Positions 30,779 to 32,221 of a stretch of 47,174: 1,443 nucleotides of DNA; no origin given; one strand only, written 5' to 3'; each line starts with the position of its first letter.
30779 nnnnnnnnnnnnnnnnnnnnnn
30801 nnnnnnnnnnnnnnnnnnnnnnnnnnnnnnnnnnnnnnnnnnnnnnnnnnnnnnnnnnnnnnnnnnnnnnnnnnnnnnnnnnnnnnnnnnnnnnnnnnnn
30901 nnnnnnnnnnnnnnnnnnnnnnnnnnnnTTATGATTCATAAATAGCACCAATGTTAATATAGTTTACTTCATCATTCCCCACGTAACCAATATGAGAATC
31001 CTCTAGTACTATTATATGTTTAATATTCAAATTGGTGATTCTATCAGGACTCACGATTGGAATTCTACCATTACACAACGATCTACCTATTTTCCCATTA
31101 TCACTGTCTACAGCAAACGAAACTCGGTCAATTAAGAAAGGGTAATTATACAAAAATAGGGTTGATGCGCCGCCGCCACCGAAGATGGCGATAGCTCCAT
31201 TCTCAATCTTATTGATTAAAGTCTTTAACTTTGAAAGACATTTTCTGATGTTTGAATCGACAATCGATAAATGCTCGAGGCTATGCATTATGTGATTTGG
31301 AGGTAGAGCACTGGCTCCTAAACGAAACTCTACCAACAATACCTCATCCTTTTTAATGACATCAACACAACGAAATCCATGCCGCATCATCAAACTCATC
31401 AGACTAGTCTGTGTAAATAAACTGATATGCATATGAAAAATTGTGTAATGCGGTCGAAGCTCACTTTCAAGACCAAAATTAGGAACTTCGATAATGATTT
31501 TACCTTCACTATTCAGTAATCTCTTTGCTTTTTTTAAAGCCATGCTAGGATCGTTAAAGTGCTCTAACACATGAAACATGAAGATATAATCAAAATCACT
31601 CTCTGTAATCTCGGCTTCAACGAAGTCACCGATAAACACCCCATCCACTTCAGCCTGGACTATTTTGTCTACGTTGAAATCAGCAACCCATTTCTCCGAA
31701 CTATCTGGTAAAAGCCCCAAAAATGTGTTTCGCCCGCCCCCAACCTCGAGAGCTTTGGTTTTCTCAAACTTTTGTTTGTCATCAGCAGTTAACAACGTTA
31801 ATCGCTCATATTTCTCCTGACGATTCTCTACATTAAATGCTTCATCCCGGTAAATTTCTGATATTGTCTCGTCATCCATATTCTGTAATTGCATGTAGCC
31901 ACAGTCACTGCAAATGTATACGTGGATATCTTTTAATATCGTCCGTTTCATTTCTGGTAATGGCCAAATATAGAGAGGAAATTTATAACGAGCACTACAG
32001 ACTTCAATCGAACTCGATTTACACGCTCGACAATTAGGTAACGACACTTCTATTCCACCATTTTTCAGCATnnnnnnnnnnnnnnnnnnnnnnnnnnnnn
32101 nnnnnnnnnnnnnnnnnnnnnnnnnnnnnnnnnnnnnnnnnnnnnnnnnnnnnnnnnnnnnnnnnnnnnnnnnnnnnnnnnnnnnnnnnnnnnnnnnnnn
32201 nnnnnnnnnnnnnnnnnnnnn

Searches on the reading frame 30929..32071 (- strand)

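Call 6: search_protein_families(library=pfam, proteins=[window:30929-32071:-], max_evalue=0.01)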
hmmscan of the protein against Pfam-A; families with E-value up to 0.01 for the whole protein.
window:30929-32071:- (380 aa): 6 families
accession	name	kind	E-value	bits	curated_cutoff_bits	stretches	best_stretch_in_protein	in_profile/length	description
PF13489.12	Methyltransf_23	-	2.4e-17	63.6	27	1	82-237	3-163/164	Methyltransferase domain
PF08241.18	Methyltransf_11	-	5.4e-08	33.8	21.2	1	146-194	47-95/95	Methyltransferase domain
PF08242.18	Methyltransf_12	-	2.4e-06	28.6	30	1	149-192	52-98/98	Methyltransferase domain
PF13847.12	Methyltransf_31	-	7.6e-06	26.1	27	1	148-206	61-119/145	Methyltransferase domain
PF08484.17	Methyltransf_14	-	3.6e-05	24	23.5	1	273-356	48-133/160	C-methyltransferase C-terminal domain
PF13649.12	Methyltransf_25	-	0.0027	18.8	27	1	146-190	51-97/97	Methyltransferase domain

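Call 7: search_protein_families(library=ncbifam, proteins=[window:30929-32071:-], max_evalue=0.01)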
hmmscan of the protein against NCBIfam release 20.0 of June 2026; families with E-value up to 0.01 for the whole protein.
window:30929-32071:- (380 aa): 6 families
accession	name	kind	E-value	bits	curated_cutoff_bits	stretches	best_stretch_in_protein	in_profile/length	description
NF011650.0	PRK15068.1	equivalog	0.00016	20.7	209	1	156-243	187-278/324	tRNA 5-methoxyuridine(34)/uridine 5-oxyacetic acid(34) synthase CmoB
TIGR01983.1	UbiG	equivalog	0.00022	20.6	102.95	1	156-196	113-153/228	bifunctional 2-polyprenyl-6-hydroxyphenol methylase/3-demethylubiquinol 3-O-methyltransferase UbiG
NF045594.1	flavodox_BilS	equivalog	0.00027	20.9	155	1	277-341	54-117/160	flavodoxin family protein BilS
TIGR00452.1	TIGR00452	equivalog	0.00029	19.8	275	1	156-248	181-277/316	tRNA 5-methoxyuridine(34)/uridine 5-oxyacetic acid(34) synthase CmoB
TIGR04345.1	ovoA_Cterm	equivalog_domain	0.0003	20.4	170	0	158-197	133-172/242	putative 4-mercaptohistidine N1-methyltransferase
TIGR02072.1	BioC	equivalog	0.0045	16.8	184.95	1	98-198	29-136/244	malonyl-ACP O-methyltransferase BioC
